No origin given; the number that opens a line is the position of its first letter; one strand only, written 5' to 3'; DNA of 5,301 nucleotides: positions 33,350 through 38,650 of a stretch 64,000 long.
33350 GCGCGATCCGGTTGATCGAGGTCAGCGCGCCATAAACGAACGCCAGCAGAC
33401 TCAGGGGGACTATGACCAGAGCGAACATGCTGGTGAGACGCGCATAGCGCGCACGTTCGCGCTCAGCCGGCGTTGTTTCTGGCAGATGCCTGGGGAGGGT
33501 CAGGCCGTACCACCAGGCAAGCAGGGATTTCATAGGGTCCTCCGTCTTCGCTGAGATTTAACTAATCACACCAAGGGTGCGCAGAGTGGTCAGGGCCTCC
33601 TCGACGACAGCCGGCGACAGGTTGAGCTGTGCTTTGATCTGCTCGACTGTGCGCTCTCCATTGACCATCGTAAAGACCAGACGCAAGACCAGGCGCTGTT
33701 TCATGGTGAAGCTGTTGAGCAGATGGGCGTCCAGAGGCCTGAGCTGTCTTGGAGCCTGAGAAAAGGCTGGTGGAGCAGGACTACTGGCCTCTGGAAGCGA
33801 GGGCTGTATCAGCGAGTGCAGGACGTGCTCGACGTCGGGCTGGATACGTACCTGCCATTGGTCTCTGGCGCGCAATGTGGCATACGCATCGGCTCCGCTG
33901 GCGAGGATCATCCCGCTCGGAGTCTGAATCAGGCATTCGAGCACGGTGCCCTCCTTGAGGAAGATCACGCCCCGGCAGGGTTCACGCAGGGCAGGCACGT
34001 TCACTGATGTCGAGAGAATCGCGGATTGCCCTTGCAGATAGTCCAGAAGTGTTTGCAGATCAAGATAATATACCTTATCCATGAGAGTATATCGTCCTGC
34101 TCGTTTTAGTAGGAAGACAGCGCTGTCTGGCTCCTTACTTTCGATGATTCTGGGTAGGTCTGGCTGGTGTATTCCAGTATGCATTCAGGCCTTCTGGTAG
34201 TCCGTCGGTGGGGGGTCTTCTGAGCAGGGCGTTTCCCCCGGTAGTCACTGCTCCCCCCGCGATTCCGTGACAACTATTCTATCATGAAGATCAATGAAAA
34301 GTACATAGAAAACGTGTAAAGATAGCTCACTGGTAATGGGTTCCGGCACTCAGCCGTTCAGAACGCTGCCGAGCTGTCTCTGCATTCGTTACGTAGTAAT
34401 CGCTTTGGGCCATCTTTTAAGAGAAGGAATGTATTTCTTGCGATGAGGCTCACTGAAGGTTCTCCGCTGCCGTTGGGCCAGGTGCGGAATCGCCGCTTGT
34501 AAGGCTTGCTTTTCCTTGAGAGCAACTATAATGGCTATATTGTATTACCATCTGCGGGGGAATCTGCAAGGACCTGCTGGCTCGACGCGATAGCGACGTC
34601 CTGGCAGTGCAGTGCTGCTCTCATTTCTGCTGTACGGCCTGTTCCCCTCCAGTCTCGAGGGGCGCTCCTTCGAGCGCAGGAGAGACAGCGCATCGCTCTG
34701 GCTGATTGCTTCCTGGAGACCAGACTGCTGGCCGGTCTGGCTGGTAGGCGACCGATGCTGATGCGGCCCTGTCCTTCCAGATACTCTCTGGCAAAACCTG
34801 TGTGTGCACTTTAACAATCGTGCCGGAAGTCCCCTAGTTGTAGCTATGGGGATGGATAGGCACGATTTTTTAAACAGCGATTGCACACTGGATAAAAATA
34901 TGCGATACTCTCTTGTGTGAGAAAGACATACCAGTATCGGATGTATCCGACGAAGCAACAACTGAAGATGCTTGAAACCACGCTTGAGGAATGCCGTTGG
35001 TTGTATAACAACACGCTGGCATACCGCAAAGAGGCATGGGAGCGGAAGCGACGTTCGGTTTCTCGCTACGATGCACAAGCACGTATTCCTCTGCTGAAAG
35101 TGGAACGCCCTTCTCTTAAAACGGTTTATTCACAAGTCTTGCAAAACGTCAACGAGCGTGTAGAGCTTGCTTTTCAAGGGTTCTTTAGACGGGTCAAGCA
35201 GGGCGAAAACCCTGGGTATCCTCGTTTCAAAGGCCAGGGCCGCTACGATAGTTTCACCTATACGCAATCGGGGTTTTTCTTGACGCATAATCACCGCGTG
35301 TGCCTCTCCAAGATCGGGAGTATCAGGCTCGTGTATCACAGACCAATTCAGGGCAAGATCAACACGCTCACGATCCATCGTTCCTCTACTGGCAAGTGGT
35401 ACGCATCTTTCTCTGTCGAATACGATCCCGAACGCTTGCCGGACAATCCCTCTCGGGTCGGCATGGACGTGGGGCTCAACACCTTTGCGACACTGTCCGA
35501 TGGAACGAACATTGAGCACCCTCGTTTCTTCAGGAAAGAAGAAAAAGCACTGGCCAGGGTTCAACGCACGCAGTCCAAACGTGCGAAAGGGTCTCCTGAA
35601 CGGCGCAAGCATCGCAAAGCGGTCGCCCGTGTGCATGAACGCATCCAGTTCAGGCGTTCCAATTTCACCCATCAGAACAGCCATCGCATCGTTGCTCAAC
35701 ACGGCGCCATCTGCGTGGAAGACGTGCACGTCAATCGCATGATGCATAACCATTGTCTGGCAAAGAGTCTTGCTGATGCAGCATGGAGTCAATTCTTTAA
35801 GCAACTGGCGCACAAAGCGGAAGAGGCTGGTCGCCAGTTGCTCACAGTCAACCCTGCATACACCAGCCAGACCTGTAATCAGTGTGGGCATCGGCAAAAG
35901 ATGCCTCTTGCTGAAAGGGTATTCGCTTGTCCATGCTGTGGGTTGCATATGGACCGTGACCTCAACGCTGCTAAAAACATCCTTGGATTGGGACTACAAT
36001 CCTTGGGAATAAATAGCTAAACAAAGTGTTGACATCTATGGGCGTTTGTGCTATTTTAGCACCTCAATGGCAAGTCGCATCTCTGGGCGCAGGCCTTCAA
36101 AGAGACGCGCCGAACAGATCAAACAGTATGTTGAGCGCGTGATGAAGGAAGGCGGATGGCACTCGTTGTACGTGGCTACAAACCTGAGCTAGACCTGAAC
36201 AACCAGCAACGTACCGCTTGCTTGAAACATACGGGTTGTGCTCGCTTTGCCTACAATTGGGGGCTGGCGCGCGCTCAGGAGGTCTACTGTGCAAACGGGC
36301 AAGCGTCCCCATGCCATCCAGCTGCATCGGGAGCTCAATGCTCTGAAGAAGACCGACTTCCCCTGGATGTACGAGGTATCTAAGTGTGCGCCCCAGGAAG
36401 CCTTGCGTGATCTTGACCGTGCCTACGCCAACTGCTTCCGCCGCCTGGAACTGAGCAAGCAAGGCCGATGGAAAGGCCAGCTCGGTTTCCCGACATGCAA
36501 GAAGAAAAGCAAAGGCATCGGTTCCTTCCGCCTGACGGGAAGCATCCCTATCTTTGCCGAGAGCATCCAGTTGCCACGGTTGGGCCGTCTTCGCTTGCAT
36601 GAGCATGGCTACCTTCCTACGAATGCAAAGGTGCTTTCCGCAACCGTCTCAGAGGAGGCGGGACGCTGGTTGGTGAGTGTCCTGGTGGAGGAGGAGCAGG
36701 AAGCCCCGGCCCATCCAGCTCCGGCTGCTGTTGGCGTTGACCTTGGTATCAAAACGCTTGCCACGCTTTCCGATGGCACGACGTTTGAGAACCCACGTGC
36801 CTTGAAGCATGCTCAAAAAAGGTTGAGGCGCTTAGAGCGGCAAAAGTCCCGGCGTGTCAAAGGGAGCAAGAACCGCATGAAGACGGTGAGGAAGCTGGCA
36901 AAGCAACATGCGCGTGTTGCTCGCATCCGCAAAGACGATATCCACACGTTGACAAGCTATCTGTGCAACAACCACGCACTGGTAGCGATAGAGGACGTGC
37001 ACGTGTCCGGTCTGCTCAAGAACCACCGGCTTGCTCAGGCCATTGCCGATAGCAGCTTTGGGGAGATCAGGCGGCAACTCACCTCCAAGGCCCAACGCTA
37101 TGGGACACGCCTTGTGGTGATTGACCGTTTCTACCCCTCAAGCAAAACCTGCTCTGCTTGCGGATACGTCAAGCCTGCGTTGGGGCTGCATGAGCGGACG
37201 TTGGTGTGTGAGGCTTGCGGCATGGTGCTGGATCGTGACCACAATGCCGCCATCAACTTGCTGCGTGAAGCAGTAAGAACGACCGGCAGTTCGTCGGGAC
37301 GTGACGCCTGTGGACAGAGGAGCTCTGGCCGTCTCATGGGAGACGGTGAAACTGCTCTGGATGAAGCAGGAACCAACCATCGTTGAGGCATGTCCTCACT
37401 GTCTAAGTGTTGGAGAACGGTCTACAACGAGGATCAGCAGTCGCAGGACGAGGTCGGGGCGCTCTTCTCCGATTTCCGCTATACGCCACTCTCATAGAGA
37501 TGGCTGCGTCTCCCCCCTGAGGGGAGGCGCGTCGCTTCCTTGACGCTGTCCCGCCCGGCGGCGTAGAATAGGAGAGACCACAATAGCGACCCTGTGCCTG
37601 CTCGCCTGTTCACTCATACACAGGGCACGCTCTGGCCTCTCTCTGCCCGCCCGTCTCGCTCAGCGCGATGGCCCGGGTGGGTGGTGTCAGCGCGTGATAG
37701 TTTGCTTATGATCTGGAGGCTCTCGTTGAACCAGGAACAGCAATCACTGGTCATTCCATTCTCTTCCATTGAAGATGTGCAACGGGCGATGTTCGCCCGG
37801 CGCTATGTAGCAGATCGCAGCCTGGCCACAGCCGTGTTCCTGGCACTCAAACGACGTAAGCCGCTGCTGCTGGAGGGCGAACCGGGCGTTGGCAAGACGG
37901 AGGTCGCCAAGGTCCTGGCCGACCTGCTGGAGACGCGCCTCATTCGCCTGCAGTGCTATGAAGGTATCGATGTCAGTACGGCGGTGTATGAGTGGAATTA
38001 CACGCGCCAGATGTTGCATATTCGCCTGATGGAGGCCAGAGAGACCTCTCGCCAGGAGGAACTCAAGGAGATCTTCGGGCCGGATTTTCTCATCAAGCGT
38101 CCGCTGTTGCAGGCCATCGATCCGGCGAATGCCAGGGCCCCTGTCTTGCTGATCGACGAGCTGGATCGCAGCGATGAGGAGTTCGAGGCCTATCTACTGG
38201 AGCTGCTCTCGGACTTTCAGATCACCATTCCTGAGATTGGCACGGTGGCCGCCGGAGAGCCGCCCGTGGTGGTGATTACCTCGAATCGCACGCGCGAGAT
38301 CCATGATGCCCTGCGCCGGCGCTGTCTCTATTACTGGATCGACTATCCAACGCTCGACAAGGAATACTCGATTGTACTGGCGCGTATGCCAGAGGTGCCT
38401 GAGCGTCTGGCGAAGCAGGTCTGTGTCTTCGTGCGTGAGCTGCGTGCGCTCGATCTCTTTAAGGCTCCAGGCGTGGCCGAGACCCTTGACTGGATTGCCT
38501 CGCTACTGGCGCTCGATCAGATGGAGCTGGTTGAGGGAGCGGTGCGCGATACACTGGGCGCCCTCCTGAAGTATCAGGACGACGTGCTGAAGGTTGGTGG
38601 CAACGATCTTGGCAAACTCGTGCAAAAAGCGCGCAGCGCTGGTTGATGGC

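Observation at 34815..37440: Chimeric tandem-TnpB element: an intact IS605-type nuclease without its own omegaRNA, fused to an IS607 element with omegaRNA but a broken nuclease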

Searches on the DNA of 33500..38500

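Call 4: search_rna_families(source=window, start=33500, end=38500, threshold=evalue, max_evalue=1)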
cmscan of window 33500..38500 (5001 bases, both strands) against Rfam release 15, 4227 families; matches with E-value up to 1: 1.
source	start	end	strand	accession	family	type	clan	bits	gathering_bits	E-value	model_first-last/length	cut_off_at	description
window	37307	37372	+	RF03064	RAGATH-18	Gene; sRNA;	-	27.8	44.9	0.037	1-71/71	no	RAGATH-18 RNA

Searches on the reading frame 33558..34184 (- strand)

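Call 67: search_protein_families(library=pfam, proteins=[window:33558-34184:-], max_evalue=0.01)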
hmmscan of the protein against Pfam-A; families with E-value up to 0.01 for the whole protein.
window:33558-34184:- (208 aa): 3 families
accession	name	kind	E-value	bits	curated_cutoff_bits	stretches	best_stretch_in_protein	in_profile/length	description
PF24270.1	HTH_Cmi2_C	-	0.0029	18.3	27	1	162-207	73-118/125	Cmi2, C-terminal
PF01022.26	HTH_5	-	0.003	17.8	22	1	167-208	5-46/47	Bacterial regulatory protein, arsR family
PF04545.22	Sigma70_r4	-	0.0081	16.1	24.1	0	156-190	2-33/50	Sigma-70, region 4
